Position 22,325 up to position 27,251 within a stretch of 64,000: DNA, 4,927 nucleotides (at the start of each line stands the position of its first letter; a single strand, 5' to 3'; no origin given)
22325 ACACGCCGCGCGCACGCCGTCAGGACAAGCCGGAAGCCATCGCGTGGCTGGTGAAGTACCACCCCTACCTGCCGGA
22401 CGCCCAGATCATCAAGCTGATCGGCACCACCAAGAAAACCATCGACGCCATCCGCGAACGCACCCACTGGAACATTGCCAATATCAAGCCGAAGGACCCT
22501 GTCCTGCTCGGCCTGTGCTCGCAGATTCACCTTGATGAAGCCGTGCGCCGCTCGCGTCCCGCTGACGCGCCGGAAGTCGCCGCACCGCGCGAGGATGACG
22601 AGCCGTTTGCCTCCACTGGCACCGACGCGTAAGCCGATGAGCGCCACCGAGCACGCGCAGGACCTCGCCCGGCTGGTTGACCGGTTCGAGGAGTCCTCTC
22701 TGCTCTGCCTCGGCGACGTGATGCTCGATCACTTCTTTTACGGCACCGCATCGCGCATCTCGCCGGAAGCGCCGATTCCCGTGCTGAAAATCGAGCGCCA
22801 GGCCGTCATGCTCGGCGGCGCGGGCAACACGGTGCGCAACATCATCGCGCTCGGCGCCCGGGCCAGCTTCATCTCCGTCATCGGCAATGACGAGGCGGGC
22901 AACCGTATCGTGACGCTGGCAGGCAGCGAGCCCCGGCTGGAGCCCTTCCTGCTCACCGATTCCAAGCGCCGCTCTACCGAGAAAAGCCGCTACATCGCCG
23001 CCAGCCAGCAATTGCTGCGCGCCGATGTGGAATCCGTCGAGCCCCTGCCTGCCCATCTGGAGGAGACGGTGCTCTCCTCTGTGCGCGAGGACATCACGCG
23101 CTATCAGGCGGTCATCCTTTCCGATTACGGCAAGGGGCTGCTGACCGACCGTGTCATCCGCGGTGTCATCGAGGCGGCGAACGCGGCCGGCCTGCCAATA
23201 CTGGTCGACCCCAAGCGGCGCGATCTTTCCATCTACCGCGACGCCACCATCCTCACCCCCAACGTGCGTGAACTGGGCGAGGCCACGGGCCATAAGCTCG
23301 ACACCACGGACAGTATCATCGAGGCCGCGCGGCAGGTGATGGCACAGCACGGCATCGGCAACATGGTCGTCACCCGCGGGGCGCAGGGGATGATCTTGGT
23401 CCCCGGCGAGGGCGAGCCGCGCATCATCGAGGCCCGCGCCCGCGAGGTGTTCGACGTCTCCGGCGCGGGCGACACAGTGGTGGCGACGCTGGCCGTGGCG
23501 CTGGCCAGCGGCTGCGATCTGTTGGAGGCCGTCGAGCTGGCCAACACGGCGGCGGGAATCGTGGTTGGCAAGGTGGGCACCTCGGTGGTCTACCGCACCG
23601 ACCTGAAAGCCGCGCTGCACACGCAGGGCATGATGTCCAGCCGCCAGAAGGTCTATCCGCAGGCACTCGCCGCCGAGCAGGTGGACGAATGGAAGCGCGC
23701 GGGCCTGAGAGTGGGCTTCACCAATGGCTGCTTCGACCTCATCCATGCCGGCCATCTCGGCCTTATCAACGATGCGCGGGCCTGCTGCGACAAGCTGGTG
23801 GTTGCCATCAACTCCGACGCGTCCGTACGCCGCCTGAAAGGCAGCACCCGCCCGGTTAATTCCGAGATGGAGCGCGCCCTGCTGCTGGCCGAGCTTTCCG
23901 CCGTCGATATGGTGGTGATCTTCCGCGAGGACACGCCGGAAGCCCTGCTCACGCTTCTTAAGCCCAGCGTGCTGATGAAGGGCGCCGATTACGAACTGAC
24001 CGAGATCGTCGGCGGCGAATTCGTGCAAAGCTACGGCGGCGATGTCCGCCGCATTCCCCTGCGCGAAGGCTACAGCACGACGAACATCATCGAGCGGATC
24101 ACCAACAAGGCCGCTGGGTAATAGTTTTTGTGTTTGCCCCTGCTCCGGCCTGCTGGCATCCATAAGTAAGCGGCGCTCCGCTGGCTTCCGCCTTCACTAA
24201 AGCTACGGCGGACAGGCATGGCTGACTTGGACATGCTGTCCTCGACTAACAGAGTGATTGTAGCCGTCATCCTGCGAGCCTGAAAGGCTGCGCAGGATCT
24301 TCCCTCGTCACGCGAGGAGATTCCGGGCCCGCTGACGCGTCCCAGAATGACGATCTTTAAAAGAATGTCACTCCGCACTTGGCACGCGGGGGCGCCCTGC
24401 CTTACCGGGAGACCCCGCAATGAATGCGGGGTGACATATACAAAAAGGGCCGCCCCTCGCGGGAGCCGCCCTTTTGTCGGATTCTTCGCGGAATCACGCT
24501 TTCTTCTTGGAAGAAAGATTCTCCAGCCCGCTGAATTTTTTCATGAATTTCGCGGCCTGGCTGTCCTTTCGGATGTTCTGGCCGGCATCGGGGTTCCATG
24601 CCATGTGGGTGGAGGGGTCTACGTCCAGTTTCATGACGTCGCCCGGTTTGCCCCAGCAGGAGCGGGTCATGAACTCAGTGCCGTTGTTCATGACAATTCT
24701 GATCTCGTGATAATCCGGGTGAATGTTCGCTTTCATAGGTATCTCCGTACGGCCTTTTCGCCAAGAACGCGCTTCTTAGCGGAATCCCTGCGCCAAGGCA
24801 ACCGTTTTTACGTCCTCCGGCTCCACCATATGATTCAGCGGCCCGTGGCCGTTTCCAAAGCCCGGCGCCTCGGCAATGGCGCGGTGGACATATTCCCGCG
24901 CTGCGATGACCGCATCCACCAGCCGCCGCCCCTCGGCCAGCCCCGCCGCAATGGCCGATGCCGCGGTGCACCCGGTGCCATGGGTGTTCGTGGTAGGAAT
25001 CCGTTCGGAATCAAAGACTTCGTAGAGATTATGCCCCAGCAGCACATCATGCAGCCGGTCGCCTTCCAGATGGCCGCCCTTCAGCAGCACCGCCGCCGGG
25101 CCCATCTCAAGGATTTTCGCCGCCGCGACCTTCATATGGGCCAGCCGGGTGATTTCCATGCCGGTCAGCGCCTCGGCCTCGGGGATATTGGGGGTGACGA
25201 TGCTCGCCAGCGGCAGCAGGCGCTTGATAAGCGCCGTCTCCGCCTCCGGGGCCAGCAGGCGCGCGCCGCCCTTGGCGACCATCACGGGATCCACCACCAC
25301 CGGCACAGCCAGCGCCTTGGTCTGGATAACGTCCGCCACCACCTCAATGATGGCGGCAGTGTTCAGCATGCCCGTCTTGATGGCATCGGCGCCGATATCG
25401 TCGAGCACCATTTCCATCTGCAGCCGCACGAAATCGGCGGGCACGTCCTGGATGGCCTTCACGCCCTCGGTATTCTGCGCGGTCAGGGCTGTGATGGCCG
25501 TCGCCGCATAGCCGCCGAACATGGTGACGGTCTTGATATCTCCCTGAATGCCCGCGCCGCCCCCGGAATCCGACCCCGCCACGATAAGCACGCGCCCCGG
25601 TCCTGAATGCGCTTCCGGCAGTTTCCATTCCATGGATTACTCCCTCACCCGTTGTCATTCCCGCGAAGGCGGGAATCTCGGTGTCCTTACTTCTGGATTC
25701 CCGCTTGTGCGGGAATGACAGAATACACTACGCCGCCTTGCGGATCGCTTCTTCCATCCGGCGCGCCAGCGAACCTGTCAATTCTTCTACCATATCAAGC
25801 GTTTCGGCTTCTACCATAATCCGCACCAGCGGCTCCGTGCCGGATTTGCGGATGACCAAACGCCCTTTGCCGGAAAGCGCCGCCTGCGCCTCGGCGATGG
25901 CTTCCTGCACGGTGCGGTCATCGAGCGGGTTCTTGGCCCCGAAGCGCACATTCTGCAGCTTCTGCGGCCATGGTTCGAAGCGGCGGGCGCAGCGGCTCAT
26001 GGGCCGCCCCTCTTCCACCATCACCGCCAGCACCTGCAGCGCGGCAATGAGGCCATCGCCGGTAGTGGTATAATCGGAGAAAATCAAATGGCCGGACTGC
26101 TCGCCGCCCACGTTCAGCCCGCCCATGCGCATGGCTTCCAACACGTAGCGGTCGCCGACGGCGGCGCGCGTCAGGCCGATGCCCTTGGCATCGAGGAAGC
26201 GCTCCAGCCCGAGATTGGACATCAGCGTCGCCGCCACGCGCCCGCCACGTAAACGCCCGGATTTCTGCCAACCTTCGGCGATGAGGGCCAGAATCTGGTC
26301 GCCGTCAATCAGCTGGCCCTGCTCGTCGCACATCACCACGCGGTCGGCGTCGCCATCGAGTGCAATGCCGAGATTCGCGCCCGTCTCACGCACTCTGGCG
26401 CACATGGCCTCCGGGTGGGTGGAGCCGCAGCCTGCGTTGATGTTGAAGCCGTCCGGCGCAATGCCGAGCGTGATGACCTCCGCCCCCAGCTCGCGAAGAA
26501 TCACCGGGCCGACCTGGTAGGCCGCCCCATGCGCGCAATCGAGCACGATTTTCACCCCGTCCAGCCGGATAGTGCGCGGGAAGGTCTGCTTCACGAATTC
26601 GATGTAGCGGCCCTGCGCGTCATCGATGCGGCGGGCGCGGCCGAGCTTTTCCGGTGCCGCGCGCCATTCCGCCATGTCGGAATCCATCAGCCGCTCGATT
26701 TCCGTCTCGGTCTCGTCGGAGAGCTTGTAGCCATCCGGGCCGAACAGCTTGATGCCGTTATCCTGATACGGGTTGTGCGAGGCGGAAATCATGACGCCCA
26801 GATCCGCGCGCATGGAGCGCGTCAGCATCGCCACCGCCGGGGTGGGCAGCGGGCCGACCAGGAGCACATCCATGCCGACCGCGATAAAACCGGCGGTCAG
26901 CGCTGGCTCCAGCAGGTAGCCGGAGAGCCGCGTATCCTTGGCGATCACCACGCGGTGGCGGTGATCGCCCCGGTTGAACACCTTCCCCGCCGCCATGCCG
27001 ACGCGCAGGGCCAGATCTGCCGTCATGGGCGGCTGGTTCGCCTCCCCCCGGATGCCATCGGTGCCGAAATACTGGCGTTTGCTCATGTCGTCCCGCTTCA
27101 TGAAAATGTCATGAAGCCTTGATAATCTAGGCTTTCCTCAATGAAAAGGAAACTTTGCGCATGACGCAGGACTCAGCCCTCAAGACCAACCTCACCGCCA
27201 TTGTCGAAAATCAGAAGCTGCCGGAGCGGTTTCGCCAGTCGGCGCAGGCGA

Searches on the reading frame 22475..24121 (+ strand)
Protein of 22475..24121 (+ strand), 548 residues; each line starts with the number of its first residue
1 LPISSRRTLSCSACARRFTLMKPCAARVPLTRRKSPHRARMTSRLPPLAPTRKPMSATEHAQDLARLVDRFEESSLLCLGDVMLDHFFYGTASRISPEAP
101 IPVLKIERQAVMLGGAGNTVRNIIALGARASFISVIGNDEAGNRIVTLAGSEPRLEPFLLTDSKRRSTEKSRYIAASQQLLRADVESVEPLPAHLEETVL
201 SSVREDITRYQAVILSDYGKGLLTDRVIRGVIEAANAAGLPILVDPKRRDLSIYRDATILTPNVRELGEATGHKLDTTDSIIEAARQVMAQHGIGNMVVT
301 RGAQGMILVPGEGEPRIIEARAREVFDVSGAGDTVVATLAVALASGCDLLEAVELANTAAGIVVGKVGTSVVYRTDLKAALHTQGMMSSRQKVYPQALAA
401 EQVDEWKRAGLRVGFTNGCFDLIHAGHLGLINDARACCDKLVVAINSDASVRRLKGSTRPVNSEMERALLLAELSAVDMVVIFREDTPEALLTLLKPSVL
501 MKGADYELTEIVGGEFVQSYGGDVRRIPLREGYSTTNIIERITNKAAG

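Call 60: search_protein_families(library=pfam, proteins=[window:22475-24121:+], max_evalue=0.0001)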
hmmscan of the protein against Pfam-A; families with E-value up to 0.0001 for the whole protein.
window:22475-24121:+ (548 aa): 4 families
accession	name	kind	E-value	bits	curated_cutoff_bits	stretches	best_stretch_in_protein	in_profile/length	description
PF00294.29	PfkB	-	7.3e-38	131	25.8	1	75-371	3-297/302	pfkB family carbohydrate kinase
PF01467.32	CTP_transf_like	-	6.4e-17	62.4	21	1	415-541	1-133/133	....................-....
PF08543.17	Phos_pyr_kin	-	8.6e-10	38.8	27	1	254-357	117-225/246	Phosphomethylpyrimidine kinase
PF01256.23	Carb_kinase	-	8.6e-06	25.8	27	1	187-358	37-214/242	NAD(P)H-hydrate dehydratase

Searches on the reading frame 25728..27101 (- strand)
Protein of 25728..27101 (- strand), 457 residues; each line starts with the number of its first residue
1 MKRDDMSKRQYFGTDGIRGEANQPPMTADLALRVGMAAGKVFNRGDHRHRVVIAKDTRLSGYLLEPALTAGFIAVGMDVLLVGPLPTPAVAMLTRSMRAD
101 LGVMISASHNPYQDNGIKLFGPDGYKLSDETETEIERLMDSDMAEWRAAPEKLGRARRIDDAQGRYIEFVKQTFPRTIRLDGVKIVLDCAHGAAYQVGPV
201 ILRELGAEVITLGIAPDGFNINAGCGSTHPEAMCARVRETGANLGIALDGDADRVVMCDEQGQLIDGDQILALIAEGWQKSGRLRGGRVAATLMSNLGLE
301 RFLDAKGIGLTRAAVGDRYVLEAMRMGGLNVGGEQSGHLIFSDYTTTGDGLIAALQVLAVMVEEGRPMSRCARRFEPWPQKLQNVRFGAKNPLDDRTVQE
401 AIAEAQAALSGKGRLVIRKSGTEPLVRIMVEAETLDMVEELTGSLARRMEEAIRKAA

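Call 60: search_protein_families(library=pfam, proteins=[window:25728-27101:-], max_evalue=0.0001)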
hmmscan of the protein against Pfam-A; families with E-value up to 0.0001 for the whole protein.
window:25728-27101:- (457 aa): 4 families
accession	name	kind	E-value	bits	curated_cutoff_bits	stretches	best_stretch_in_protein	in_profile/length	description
PF02878.22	PGM_PMM_I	-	3.9e-45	153.4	22.5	1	9-142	1-134/138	Phosphoglucomutase/phosphomannomutase, alpha/beta/alpha domain I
PF02880.22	PGM_PMM_III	-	4.9e-36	123.8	20.7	1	266-372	1-108/115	Phosphoglucomutase/phosphomannomutase, alpha/beta/alpha domain III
PF02879.22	PGM_PMM_II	-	1.2e-17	64.7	29.3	1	165-262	2-103/103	Phosphoglucomutase/phosphomannomutase, alpha/beta/alpha domain II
PF00408.26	PGM_PMM_IV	-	3.1e-12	46.8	23.1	1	385-442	4-62/68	Phosphoglucomutase/phosphomannomutase, C-terminal domain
